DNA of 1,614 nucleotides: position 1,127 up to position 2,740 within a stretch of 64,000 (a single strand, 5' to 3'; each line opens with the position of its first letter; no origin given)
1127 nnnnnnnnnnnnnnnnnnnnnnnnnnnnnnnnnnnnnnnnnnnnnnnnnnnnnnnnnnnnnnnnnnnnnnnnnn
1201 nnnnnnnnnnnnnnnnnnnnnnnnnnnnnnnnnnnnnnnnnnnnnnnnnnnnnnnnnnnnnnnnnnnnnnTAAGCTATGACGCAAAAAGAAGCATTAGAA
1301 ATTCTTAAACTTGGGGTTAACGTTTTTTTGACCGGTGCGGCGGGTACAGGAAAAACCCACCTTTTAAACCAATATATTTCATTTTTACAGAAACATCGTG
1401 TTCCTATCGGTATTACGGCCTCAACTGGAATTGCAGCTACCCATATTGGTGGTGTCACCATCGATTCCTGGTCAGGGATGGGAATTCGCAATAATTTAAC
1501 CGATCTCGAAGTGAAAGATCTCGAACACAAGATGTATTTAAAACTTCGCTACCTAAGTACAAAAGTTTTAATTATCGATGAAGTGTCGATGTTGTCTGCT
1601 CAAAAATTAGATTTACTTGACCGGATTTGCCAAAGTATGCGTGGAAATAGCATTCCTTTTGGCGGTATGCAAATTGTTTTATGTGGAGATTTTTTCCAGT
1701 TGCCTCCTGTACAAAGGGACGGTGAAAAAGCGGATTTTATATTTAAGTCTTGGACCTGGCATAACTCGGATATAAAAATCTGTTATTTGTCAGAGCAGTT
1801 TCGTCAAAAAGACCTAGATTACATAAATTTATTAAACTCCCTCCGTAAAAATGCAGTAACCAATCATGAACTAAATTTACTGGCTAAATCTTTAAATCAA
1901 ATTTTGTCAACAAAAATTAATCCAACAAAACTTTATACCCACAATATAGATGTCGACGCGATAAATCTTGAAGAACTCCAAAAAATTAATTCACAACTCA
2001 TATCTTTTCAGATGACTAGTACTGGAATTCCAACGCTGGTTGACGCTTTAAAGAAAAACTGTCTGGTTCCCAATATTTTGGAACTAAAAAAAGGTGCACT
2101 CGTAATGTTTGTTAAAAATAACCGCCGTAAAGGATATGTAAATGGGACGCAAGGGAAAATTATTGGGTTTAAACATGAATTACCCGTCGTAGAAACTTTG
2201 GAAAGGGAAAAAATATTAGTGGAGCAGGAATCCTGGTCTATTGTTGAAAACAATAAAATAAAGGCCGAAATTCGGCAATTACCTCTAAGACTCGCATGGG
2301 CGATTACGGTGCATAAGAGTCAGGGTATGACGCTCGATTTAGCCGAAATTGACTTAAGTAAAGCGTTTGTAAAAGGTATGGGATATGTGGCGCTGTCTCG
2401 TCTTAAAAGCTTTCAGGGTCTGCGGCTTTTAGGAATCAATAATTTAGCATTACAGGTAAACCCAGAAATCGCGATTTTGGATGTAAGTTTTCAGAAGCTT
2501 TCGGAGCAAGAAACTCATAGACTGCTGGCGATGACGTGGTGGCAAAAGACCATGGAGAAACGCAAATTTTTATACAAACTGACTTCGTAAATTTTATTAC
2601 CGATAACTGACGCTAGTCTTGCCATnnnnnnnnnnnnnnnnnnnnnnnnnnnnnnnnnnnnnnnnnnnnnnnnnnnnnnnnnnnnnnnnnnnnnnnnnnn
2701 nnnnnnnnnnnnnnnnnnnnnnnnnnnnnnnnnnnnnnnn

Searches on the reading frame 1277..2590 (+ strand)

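Call 52: search_protein_families(library=pfam, proteins=[window:1277-2590:+], max_evalue=0.01)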
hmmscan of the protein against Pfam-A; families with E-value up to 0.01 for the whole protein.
window:1277-2590:+ (437 aa): 12 families
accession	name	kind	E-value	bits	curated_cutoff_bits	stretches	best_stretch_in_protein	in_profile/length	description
PF05970.20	PIF1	-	3.5e-36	125.3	25.9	1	11-179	20-191/223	PIF1-like helicase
PF13245.12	AAA_19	-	2.1e-14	54.3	25.1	1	3-145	1-132/134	AAA domain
PF13604.12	AAA_30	-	2.5e-14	53.9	27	1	3-199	6-177/191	AAA domain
PF21530.3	Pif1_2B_dom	-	1.4e-08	34.7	23.9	1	255-298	3-47/47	DNA helicase Pif1, 2B domain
PF13401.12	AAA_22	-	6.8e-08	33.3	27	1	16-137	8-122/130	AAA domain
PF13191.12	AAA_16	-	0.00077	20.4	32.6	1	15-41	26-52/167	AAA ATPase domain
PF01443.25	Viral_helicase1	-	0.0009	19.5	21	0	18-112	3-77/228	Viral superfamily 1 RNA helicase core domain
PF07728.20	AAA_5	-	0.0031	18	22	0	15-112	1-84/139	AAA domain (dynein-related subfamily)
PF00437.27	T2SSE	-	0.0038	16.4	24.9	1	14-71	143-201/370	Type II/IV secretion system protein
PF03266.21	NTPase_1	-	0.0069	16.7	23.9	0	15-44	1-30/168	NTPase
PF07693.20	KAP_NTPase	-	0.0096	15.6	20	0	13-103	20-96/293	KAP family P-loop domain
PF12775.13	AAA_7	-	0.0099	15.9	25.8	0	10-50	30-71/181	P-loop containing dynein motor region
